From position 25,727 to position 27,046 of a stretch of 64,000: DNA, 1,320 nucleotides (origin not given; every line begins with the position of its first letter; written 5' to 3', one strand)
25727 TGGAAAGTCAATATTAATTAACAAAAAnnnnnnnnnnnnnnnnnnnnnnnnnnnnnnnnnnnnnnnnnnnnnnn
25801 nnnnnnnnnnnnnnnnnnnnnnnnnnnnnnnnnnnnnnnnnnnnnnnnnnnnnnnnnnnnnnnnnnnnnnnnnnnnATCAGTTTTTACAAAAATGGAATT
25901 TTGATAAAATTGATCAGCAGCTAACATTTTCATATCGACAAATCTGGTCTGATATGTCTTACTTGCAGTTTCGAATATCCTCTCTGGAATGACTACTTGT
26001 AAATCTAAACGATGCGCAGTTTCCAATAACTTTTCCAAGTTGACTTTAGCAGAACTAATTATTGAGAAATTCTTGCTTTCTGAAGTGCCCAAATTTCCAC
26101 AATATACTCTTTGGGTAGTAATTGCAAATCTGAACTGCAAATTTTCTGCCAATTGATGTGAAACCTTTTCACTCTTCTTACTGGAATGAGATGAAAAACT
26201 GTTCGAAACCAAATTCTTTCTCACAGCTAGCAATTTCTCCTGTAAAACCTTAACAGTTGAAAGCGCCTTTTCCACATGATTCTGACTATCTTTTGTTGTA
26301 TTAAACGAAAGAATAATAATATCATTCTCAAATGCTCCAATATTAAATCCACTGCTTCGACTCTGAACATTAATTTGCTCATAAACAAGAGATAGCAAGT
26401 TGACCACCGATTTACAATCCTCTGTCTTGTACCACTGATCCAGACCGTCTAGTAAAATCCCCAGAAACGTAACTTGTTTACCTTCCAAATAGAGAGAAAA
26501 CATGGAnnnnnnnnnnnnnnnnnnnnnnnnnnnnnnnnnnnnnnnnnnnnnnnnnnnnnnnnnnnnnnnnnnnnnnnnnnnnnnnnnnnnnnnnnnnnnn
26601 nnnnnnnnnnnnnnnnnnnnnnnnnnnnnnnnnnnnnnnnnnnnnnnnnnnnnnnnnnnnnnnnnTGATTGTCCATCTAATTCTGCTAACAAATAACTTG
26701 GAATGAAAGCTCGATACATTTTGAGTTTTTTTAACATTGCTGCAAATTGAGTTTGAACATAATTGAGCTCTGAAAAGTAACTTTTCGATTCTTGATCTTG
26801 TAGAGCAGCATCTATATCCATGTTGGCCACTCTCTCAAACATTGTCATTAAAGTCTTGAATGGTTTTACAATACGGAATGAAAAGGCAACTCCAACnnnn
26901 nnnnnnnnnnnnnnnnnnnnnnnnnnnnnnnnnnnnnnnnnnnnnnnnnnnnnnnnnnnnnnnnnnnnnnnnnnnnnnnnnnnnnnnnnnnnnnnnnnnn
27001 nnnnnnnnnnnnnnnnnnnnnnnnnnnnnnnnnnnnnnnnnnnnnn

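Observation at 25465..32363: Pair of receptor-like TM–ectodomain–TM–HAMP proteins with alternative outputs (RGS domain versus degenerate cyclase-homology domain), close to Gα-like genes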

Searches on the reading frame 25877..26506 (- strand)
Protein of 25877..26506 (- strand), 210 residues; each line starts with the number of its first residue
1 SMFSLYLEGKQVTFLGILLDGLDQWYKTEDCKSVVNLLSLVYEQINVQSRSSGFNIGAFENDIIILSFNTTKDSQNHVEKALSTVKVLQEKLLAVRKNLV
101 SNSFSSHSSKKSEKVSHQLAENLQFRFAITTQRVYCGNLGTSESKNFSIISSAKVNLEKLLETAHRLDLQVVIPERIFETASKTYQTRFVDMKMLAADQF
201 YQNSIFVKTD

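Call 35: search_solved_structures(query=A4, max_evalue=10, show_alignments=3)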
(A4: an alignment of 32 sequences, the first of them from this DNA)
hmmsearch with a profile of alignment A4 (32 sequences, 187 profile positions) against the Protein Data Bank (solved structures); distinct sequences matched with E-value up to 10: 79 (the best 60 are shown).
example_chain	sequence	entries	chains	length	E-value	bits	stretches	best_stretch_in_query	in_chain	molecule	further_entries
2w01_A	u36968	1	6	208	3.8e-18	69.2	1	5-147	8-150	ADENYLATE CYCLASE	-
6fht_A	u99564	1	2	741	1.5e-17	67.3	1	3-146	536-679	Bacteriophytochrome,Adenylate cyclase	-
3r5g_A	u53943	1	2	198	2.5e-17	66.6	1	6-171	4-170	CyaB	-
5x4t_A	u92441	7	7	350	2.1e-14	57.1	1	19-180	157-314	Photoactivated adenylyl cyclase | Family 3 adenylate cyclase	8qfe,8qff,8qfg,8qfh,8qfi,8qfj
9f1z_A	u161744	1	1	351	2.1e-14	57.1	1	19-180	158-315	Family 3 adenylate cyclase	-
5x4u_A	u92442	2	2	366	2.3e-14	56.9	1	19-180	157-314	Photoactivated adenylyl cyclase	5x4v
4yus_A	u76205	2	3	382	2.5e-14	56.8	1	19-180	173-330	Family 3 adenylate cyclase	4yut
9f1w_A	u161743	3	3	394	2.7e-14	56.7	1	19-180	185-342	Family 3 adenylate cyclase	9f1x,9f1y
1wc1_A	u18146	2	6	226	6.3e-13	52.2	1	8-149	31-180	ADENYLATE CYCLASE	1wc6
1wc0_A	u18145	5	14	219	8.7e-13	51.8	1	11-149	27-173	ADENYLATE CYCLASE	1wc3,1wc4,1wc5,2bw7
8sl3_A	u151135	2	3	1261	3.8e-12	49.7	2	9-145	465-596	Adenylate cyclase type 5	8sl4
5mbg_A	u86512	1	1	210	9.8e-12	48.3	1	21-171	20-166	Beta subunit of photoactivated adenylyl cyclase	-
5mbj_A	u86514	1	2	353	2e-11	47.3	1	21-171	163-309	Beta subunit of photoactivated adenylyl cyclase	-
5mbk_A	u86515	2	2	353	2e-11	47.3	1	21-171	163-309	Beta subunit of photoactivated adenylyl cyclase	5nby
5m27_A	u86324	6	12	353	2.1e-11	47.3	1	21-171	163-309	Beta subunit of photoactivated adenylyl cyclase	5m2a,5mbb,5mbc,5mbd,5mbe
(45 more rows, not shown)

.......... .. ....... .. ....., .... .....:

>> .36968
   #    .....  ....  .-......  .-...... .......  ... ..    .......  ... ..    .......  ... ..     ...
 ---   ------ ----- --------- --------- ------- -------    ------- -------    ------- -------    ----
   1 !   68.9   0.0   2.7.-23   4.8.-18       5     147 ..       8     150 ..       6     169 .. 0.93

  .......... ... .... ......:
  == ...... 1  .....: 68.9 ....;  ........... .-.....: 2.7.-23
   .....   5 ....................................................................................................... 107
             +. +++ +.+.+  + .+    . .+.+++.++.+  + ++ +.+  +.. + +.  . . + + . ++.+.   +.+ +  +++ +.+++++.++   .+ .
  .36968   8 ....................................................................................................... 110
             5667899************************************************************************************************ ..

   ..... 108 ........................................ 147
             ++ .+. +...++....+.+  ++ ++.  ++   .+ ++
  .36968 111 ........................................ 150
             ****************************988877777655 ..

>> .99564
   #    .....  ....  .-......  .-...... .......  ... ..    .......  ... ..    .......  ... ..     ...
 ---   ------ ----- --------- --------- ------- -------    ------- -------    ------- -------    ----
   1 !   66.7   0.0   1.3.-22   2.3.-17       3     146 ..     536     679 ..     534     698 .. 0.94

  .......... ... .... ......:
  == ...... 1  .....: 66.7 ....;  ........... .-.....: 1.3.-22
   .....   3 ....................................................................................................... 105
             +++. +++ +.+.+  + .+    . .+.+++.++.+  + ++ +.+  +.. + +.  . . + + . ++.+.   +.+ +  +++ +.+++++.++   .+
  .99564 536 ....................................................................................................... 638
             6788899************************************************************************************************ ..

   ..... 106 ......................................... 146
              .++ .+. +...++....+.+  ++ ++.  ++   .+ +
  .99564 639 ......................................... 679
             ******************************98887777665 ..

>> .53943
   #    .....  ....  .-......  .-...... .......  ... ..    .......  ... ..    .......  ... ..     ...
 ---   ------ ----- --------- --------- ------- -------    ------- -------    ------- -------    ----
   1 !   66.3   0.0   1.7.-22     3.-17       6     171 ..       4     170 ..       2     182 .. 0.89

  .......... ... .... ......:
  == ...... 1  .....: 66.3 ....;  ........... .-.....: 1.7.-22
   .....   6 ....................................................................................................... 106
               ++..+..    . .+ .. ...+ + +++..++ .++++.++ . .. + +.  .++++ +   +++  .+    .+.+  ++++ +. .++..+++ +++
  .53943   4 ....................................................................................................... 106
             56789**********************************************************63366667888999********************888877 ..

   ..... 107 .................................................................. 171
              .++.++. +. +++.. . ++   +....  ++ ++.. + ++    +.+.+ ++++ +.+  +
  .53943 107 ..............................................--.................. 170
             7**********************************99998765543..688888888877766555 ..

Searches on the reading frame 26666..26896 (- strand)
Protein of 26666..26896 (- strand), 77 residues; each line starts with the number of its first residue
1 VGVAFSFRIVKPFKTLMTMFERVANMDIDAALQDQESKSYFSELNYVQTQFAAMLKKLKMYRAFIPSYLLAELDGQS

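Call 56: search_solved_structures(query=A6, max_evalue=10, show_alignments=3)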
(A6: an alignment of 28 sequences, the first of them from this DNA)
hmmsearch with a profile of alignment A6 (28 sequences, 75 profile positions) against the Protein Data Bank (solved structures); distinct sequences matched with E-value up to 10: 9.
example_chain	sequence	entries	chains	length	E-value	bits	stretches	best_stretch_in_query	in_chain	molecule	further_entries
9r1o_A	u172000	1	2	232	0.0075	19.8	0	32-56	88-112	sc-apCC-6-DPH-NR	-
5jeq_A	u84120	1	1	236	0.16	15.5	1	7-61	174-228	Nitrate/nitrite sensor protein NarQ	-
5iji_A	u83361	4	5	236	0.16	15.5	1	7-61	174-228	Nitrate/nitrite sensor histidine kinase NarQ | Nitrate/nitrite sensor protein NarQ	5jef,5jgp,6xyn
6yue_A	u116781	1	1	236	0.16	15.5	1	7-61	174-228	Nitrate/nitrite sensor protein NarQ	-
4ue4_C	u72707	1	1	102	0.24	14.9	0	35-58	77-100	SIGNAL RECOGNITION PARTICLE PROTEIN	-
6mi4_A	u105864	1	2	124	0.38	14.3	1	17-51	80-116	NF-kB ESSENTIAL MODULATOR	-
6mi3_A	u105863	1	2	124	0.38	14.3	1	17-51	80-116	NF-kB ESSENTIAL MODULATOR,NF-kappa-B essential modulator,NF-kB ESSENTIAL MODULATOR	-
2lfs_A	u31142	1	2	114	1.6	12.3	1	6-58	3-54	HAMP domain-containing protein, Osmolarity sensor protein EnzV chimera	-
2ets_A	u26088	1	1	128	8.8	9.9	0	33-52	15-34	hypothetical protein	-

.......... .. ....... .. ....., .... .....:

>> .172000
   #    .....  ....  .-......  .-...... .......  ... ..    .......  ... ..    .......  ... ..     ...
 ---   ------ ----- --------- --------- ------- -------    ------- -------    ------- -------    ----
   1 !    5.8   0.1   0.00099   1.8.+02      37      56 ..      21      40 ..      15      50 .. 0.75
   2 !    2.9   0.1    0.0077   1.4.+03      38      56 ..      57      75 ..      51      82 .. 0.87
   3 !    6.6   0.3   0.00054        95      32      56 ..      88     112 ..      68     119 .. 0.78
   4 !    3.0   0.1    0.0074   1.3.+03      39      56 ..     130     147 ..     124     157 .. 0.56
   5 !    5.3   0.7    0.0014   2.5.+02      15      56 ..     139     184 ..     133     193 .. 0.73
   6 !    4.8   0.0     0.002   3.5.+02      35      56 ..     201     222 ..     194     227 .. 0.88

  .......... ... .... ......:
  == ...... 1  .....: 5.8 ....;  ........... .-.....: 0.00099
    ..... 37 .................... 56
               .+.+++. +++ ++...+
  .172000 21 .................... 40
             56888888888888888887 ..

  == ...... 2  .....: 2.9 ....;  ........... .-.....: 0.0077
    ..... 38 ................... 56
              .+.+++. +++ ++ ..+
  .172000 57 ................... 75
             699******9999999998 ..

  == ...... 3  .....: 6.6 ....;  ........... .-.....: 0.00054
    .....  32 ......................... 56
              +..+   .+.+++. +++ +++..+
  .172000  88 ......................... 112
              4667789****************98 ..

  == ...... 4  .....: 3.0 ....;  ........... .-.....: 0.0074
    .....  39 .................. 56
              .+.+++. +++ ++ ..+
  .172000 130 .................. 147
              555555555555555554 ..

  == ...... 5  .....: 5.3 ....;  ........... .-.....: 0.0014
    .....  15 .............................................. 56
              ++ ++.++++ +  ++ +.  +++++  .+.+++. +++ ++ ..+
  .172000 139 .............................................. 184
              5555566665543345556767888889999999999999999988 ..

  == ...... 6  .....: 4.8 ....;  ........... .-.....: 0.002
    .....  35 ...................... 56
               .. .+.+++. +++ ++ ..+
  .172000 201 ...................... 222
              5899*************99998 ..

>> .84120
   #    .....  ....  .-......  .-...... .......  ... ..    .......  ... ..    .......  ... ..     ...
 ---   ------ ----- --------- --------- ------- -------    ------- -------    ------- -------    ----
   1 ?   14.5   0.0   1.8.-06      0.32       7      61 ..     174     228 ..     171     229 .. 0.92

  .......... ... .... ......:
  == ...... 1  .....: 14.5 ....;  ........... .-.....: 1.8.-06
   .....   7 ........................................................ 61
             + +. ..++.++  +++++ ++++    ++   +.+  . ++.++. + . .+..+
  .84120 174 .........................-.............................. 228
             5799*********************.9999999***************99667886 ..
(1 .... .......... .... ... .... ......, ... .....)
